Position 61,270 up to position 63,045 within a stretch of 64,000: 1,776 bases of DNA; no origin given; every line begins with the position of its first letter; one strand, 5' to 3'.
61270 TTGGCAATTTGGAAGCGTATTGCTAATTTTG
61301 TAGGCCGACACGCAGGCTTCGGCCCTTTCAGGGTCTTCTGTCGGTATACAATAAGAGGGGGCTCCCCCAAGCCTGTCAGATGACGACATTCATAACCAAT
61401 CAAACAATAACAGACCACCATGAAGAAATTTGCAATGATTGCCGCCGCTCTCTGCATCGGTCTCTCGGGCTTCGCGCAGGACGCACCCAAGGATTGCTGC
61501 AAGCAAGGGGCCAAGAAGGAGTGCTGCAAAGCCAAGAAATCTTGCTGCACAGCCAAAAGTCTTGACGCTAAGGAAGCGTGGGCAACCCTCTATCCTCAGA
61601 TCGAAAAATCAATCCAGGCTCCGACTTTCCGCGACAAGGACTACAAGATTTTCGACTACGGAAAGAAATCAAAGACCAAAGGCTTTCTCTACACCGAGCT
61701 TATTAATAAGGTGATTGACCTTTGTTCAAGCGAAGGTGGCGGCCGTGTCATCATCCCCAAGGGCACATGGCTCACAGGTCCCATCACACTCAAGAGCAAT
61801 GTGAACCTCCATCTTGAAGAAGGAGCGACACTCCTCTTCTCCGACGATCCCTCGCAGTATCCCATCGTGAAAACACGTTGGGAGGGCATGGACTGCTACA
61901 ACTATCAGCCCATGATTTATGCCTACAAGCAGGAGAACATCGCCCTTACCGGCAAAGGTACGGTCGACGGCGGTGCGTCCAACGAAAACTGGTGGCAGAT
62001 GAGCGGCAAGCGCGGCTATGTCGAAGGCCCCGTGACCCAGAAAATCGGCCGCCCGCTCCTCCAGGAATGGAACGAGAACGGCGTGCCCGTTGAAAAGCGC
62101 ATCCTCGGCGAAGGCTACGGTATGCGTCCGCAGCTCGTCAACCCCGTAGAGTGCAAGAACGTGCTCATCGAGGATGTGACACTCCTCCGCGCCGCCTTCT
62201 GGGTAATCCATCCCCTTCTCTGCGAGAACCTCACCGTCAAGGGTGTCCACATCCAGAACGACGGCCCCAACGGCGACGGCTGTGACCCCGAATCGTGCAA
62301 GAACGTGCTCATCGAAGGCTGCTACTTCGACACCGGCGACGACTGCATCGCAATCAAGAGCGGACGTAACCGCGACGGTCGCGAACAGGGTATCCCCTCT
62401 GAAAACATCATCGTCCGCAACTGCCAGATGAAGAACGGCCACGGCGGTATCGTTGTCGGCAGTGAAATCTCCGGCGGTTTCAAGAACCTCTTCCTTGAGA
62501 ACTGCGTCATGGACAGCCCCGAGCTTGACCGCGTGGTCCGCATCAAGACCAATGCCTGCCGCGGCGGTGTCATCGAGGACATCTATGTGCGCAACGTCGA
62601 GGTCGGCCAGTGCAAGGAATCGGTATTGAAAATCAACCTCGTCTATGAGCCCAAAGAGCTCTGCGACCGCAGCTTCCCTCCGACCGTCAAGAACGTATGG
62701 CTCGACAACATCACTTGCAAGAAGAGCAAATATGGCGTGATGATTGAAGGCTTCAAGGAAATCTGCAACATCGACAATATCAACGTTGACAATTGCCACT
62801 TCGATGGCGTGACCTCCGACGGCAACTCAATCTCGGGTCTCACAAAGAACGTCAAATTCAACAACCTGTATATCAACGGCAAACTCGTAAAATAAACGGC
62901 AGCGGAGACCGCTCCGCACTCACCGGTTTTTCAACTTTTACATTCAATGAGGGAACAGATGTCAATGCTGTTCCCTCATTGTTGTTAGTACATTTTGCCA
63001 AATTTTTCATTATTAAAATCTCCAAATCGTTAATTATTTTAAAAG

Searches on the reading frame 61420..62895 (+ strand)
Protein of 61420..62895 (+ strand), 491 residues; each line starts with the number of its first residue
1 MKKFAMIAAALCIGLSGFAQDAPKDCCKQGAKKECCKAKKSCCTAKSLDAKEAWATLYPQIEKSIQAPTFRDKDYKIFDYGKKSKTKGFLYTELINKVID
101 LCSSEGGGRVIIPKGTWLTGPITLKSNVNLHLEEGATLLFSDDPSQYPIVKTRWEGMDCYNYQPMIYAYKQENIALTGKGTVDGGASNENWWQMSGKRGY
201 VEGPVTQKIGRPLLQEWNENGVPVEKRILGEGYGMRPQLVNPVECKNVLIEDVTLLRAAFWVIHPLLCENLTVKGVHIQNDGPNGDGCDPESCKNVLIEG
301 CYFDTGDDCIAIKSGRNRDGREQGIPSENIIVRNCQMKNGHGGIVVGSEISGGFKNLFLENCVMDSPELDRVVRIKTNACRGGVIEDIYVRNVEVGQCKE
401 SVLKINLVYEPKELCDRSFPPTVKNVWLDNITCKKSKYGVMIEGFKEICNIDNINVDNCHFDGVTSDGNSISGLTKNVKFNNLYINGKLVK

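Call 8: search_protein_families(library=pfam, proteins=[window:61420-62895:+])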
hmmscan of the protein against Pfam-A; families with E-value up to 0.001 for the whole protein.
window:61420-62895:+ (491 aa): 2 families
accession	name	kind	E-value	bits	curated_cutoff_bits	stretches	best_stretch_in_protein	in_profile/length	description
PF00295.23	Glyco_hydro_28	-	3e-29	102.6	22.9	1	236-463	90-308/324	Glycosyl hydrolases family 28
PF12708.12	Pect-lyase_RHGA_epim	-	0.00011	22.5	27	0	257-362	113-208/213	Rhamnogalacturonase A/epimerase, pectate lyase-like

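Call 25: find_encoding_contigs(protein=window:61420-62895:+, flank=10000, max_places=4)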
Protein window:61420-62895:+ (491 aa): 24 contigs read that carry it; 2 places shown.
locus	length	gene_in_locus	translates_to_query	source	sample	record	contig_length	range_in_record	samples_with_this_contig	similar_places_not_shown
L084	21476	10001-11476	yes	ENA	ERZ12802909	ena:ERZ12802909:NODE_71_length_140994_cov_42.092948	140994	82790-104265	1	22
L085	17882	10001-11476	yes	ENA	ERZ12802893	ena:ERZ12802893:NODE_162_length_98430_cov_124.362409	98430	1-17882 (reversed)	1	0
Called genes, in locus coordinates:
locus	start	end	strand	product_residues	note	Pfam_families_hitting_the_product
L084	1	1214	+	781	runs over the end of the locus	-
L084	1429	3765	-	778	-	-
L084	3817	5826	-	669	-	PF14322:SusD-like_3, PF07980:SusD_RagB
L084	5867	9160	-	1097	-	PF13620:CarboxypepD_reg, PF13715:CarbopepD_reg_2, PF07715:Plug, PF00593:TonB_dep_Rec_b-barrel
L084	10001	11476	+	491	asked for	PF00295:Glyco_hydro_28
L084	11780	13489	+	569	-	PF04616:Glyco_hydro_43, PF17851:GH43_C2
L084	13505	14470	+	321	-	PF01095:Pectinesterase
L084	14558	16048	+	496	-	PF01232:Mannitol_dh, PF08125:Mannitol_dh_C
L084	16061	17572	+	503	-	PF08666:SAF, PF04295:GD_AH_second, PF20629:GD_AH_C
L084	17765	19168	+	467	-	PF02614:UxaC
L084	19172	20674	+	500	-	PF00083:Sugar_tr, PF07690:MFS_1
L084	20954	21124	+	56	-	PF00037:Fer4, PF13237:Fer4_10, PF25160:LdpA_Fe-S-bd (weak), PF12838:Fer4_7, PF13187:Fer4_9, PF12797:Fer4_2 (weak), PF00037:Fer4, PF12837:Fer4_6 (weak), +7 more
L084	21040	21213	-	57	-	-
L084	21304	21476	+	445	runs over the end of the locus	PF02812:ELFV_dehydrog_N, PF00208:ELFV_dehydrog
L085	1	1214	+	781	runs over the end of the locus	-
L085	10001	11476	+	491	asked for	PF00295:Glyco_hydro_28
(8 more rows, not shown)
